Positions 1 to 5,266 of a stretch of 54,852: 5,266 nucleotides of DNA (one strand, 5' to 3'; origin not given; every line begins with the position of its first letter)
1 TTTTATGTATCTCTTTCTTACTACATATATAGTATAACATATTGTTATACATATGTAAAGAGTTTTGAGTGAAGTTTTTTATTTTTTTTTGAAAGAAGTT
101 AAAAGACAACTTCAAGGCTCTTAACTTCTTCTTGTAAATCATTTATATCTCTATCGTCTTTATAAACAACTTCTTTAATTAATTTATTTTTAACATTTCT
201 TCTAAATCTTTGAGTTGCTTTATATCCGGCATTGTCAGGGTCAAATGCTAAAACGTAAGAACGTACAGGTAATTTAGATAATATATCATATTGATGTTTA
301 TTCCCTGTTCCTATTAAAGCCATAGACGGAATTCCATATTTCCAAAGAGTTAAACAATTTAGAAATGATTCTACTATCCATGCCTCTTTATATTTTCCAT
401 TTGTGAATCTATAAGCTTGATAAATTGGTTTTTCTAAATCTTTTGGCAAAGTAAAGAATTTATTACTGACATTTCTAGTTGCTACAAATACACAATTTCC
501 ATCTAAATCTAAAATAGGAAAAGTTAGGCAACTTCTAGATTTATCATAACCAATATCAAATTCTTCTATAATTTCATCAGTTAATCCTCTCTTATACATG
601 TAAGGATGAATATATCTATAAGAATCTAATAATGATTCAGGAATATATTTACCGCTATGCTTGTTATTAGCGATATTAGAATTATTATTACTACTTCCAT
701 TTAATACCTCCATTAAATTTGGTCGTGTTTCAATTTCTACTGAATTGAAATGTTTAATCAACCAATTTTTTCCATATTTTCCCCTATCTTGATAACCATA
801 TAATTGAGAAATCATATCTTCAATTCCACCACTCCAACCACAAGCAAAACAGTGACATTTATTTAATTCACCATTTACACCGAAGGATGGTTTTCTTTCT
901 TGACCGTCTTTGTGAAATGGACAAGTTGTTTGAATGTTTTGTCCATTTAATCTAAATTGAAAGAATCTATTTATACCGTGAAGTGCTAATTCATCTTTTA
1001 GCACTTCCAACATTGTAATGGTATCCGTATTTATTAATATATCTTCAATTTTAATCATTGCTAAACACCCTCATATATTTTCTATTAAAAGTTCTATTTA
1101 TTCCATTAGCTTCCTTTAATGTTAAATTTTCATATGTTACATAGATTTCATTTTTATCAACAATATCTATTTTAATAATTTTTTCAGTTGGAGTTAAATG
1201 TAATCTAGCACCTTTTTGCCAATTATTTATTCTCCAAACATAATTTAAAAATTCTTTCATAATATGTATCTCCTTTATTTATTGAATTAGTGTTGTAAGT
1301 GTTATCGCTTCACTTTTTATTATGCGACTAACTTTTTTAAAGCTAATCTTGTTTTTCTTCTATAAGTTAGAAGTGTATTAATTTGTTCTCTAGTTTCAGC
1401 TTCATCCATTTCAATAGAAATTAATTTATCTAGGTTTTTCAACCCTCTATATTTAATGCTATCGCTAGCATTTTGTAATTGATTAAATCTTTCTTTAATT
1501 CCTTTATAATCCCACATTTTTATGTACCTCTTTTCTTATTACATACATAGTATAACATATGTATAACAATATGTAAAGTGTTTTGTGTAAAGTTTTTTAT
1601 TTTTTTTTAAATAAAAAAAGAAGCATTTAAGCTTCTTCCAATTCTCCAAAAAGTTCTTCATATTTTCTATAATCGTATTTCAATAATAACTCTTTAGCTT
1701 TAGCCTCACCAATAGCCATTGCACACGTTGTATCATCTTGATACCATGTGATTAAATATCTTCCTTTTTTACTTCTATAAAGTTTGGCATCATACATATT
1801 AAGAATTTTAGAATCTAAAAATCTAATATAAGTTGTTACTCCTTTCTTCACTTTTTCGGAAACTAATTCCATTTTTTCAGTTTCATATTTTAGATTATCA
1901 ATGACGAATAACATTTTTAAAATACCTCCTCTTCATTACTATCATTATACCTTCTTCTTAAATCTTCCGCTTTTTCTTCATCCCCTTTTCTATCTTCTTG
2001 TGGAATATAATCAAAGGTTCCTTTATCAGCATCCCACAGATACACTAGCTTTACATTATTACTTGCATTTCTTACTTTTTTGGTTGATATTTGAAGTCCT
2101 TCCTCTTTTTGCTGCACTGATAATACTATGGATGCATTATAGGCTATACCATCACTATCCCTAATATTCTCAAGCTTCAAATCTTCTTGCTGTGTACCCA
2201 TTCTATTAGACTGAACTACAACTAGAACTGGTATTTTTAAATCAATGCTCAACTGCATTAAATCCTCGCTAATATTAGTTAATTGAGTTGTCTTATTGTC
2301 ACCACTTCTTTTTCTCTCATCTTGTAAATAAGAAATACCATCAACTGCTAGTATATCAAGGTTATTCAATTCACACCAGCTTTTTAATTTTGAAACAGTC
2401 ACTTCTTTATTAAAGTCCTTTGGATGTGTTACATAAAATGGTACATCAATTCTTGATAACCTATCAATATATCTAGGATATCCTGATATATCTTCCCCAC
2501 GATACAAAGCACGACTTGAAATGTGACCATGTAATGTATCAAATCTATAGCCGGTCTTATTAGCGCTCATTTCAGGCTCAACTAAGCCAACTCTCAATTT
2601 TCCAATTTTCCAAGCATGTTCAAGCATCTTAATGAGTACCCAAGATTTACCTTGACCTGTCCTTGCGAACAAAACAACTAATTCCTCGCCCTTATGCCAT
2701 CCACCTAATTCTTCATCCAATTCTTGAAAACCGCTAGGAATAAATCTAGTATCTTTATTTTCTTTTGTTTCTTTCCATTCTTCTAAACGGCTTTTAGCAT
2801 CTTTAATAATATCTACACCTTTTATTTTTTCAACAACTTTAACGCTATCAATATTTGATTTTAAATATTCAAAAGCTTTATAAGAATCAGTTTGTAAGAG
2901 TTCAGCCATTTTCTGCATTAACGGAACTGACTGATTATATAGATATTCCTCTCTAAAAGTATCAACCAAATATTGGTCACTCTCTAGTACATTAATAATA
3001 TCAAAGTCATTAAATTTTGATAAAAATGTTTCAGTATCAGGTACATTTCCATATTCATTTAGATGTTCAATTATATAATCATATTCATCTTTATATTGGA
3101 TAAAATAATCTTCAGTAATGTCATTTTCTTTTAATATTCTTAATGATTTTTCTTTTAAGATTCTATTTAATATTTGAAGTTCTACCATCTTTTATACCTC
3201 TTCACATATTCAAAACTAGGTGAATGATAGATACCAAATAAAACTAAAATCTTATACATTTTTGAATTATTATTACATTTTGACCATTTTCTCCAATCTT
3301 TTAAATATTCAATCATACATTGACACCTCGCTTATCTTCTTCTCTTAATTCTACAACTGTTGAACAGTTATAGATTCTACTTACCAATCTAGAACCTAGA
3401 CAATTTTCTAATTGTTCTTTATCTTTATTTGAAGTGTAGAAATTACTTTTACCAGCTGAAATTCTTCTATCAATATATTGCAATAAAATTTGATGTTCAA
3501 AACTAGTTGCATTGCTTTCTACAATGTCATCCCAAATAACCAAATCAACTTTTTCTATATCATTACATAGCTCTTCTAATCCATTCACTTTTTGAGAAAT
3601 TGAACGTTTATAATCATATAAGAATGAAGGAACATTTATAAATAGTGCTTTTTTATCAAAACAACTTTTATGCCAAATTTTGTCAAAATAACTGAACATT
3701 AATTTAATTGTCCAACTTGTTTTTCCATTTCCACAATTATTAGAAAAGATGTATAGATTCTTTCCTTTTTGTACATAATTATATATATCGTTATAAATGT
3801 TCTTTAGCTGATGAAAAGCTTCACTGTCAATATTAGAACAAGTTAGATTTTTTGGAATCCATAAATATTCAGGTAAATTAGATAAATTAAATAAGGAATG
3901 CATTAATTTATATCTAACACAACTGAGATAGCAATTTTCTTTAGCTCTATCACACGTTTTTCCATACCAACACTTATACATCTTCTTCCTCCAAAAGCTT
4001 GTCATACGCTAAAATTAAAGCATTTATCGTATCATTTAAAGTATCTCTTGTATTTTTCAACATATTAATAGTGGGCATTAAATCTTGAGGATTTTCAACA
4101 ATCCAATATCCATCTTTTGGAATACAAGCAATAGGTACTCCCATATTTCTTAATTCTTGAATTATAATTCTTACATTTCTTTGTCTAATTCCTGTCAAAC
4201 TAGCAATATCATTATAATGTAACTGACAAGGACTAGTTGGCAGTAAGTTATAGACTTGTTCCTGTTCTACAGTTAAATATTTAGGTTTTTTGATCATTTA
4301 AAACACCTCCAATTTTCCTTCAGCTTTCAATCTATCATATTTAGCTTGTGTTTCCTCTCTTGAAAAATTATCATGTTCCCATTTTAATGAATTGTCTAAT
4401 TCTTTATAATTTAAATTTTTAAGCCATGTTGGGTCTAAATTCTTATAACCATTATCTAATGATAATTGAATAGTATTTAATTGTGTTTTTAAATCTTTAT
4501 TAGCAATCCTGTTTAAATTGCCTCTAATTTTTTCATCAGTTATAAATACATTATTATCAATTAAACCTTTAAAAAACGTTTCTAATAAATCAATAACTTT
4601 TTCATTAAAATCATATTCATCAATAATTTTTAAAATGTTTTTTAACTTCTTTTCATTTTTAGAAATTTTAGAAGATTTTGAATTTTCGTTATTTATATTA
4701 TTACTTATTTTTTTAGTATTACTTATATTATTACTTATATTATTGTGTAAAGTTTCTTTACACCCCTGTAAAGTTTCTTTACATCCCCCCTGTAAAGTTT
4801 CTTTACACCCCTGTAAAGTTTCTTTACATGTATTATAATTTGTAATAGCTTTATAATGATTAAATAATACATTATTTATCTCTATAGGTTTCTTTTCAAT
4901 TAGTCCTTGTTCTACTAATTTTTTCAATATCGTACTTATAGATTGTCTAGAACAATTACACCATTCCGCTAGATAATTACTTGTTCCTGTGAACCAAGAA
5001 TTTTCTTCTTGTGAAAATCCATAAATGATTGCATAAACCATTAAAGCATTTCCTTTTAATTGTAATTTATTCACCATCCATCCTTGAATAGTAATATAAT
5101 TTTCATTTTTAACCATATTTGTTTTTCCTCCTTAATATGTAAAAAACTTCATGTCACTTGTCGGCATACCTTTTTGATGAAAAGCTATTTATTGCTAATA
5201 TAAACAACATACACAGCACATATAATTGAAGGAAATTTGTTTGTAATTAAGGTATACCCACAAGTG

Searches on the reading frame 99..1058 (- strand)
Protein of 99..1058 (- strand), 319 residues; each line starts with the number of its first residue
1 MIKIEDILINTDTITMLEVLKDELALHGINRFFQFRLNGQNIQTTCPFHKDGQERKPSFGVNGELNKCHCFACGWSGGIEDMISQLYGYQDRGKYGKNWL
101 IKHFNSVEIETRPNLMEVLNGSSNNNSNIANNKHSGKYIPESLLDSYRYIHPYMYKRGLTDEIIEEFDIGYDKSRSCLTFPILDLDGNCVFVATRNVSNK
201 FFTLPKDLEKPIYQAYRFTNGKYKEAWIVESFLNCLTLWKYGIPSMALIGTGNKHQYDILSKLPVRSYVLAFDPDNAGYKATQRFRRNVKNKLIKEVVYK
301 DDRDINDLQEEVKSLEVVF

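Call 16: search_protein_families(library=pfam, proteins=[window:99-1058:-], max_evalue=0.001)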
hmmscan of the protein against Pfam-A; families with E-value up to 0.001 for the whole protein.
window:99-1058:- (319 aa): 3 families
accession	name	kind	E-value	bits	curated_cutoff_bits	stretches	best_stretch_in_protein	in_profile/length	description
PF13155.12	Toprim_2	-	3.4e-10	40.6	22.1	1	227-308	1-87/88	Toprim-like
PF01807.25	Zn_ribbon_DnaG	-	9.9e-09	35.4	24.9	1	29-85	19-72/98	CHC2 zinc finger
PF13362.12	Toprim_3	-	0.00031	21.6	27.2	1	227-309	3-89/95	Toprim domain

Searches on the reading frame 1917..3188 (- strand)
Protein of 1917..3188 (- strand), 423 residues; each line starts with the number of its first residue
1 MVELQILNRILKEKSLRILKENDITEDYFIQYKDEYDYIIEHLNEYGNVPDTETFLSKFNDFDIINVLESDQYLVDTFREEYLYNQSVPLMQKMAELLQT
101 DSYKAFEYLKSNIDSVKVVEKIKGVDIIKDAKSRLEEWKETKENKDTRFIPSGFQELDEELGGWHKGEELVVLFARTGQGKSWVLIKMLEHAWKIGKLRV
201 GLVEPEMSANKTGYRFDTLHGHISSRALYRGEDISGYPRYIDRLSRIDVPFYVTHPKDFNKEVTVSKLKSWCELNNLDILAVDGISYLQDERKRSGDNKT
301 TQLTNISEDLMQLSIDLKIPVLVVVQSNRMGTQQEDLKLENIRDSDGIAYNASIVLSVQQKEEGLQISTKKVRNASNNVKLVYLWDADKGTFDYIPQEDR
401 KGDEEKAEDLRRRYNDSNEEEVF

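Call 16: search_protein_families(library=pfam, proteins=[window:1917-3188:-], max_evalue=0.001)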
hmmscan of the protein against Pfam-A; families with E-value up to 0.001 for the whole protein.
window:1917-3188:- (423 aa): 1 family
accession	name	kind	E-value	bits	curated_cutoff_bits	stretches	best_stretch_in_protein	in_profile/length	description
PF03796.21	DnaB_C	-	8.5e-25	88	27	1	150-364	2-217/255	DnaB-like helicase C terminal domain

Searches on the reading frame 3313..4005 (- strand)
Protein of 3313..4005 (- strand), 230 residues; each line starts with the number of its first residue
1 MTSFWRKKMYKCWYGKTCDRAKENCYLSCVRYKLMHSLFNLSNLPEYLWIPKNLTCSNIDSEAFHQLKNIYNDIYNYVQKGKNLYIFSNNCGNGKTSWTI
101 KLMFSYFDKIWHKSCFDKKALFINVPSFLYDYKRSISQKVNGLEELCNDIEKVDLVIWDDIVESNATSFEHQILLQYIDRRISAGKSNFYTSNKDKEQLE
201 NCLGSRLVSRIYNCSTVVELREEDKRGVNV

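Call 34: search_protein_families(library=phrogs, proteins=[window:3313-4005:-], max_evalue=0.001)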
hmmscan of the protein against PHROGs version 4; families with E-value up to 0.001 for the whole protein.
window:3313-4005:- (230 aa): 3 families
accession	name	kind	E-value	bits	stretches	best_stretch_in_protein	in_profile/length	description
phrog_50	-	DNA, RNA and nucleotide metabolism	3.6e-31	109.9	1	15-228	297-512/570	DnaC-like helicase loader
phrog_3277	-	DNA, RNA and nucleotide metabolism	2.7e-18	67.4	1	80-226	7-153/168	DnaC-like helicase loader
phrog_26922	-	DNA, RNA and nucleotide metabolism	0.00031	22.3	1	149-220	8-79/92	DnaC-like helicase loader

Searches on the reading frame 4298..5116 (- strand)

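Call 34: search_protein_families(library=phrogs, proteins=[window:4298-5116:-], max_evalue=0.001)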
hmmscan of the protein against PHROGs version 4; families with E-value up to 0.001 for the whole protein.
window:4298-5116:- (272 aa): 9 families
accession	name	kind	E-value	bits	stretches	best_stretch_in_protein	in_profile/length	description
phrog_6969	-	unknown function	5.1e-18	66.6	1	3-168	2-161/216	-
phrog_270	-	DNA, RNA and nucleotide metabolism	1e-10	42.6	1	4-152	29-176/383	replication initiation protein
phrog_186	-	DNA, RNA and nucleotide metabolism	3.3e-10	41.1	1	2-186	17-177/308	DnaD-like helicase loader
phrog_678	-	DNA, RNA and nucleotide metabolism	8.4e-10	39.7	1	26-241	57-293/346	replication initiation O-like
phrog_428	-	DNA, RNA and nucleotide metabolism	9.4e-08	32.6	1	3-168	86-240/455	replication initiation protein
phrog_345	-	DNA, RNA and nucleotide metabolism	1.2e-07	32.8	1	13-155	38-193/297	replication initiation O-like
phrog_7882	-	DNA, RNA and nucleotide metabolism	0.0002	22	1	20-241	33-282/314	DnaD-like helicase loader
phrog_8102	-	DNA, RNA and nucleotide metabolism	0.00023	21.3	1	6-148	18-141/337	replication initiation protein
phrog_5978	-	unknown function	0.00093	19.4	0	45-91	313-359/364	-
